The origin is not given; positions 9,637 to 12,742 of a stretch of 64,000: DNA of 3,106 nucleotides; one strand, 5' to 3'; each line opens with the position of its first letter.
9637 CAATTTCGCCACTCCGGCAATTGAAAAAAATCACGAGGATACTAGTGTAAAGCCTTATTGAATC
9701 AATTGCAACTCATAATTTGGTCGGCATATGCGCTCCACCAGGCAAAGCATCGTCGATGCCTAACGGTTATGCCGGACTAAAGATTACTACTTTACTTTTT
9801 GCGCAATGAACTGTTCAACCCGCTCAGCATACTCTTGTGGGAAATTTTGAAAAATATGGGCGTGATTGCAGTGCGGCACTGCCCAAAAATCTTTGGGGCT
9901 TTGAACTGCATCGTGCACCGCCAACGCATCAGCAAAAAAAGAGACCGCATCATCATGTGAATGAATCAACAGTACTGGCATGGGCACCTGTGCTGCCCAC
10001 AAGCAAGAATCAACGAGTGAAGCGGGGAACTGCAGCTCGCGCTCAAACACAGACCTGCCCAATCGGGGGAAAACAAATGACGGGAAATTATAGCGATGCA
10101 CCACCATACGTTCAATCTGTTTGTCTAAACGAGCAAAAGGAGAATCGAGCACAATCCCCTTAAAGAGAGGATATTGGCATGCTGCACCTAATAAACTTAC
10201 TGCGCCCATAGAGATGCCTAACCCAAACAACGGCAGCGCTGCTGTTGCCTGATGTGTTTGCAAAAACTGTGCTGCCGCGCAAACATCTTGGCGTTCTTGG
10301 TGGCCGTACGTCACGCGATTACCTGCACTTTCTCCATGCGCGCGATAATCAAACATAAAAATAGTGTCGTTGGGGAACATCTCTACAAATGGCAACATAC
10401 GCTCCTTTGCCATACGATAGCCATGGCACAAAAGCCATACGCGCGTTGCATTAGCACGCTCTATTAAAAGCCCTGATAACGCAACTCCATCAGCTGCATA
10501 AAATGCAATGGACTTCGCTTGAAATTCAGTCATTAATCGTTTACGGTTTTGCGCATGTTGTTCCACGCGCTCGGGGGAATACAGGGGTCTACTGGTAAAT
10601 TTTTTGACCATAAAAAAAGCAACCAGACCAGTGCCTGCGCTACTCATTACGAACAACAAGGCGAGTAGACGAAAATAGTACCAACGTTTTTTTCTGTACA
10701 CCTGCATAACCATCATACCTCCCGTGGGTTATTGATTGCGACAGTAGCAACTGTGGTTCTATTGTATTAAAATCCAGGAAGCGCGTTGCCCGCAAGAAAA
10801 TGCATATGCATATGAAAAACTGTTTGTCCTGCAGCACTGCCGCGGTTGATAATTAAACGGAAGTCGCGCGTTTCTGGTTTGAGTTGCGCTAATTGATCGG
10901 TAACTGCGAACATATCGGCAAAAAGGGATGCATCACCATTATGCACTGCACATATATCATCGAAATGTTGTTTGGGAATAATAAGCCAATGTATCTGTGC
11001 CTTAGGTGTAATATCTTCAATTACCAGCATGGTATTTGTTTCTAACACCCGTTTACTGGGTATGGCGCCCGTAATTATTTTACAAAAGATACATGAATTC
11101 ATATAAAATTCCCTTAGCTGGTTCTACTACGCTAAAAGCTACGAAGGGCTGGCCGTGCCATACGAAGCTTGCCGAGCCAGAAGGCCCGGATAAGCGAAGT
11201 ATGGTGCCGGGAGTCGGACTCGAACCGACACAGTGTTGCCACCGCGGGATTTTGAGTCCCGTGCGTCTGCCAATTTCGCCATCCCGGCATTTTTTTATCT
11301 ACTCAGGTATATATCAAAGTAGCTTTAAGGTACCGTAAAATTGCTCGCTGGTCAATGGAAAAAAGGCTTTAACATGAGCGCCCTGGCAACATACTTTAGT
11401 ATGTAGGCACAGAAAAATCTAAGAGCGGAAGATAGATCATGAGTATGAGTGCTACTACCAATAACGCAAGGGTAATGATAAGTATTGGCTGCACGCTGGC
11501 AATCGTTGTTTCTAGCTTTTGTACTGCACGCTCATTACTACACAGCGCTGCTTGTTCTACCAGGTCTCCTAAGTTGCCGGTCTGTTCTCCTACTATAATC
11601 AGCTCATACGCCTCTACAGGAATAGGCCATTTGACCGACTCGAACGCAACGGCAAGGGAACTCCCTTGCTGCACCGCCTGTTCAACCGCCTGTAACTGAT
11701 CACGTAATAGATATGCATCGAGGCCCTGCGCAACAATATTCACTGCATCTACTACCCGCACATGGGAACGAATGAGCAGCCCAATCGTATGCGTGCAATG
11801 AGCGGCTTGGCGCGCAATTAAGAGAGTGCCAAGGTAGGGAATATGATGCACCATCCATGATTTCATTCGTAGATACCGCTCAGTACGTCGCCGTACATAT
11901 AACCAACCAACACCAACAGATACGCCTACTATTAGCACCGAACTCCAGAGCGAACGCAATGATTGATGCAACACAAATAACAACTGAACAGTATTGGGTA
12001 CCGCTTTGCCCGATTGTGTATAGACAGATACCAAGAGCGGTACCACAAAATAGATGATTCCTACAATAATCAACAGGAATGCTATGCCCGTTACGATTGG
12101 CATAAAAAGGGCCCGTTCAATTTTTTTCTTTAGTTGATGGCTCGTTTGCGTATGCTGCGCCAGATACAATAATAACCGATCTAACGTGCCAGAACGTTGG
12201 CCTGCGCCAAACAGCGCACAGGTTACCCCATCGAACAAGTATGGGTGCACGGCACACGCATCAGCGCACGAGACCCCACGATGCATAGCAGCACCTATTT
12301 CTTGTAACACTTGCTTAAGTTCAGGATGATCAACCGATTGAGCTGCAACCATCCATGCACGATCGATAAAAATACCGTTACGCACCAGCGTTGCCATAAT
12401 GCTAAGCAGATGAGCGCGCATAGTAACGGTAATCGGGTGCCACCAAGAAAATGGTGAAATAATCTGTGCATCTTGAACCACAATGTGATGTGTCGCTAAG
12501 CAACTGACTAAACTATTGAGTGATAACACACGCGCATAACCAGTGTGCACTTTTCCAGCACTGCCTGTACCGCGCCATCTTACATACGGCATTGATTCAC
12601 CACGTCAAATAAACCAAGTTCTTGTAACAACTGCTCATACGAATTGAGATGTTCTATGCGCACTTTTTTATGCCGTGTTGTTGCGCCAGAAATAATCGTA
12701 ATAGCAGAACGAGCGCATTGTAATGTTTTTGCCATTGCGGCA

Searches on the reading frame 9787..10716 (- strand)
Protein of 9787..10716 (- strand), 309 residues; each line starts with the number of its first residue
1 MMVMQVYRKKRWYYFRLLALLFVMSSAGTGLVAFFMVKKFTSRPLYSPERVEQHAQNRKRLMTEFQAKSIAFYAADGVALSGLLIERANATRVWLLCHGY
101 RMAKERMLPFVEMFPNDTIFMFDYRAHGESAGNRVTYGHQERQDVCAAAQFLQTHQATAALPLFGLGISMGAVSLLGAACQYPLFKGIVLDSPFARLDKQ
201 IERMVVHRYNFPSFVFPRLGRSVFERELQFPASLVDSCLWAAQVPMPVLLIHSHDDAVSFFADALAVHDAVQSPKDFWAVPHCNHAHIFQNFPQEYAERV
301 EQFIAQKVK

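Call 39: search_protein_families(library=pfam, proteins=[window:9787-10716:-], max_evalue=0.001)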
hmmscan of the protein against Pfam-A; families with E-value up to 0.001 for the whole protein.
window:9787-10716:- (309 aa): 3 families
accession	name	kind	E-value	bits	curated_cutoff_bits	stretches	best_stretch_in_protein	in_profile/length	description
PF12146.15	Hydrolase_4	-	2.5e-13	50.3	27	1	92-218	5-136/239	Serine aminopeptidase, S33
PF12697.13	Abhydrolase_6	-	2e-08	35.6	26.3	1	95-298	2-216/217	Alpha/beta hydrolase family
PF00326.27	Peptidase_S9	-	3.3e-06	27.2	22.6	1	136-308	39-210/213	Prolyl oligopeptidase family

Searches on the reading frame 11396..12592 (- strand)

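Call 39: search_protein_families(library=pfam, proteins=[window:11396-12592:-], max_evalue=0.001)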
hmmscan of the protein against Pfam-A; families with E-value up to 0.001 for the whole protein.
window:11396-12592:- (398 aa): 1 family
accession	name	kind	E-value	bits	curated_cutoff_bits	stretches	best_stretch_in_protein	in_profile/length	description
PF00482.28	T2SSF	-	3e-37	127.8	25.2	2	268-389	3-125/125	Type II secretion system (T2SS), protein F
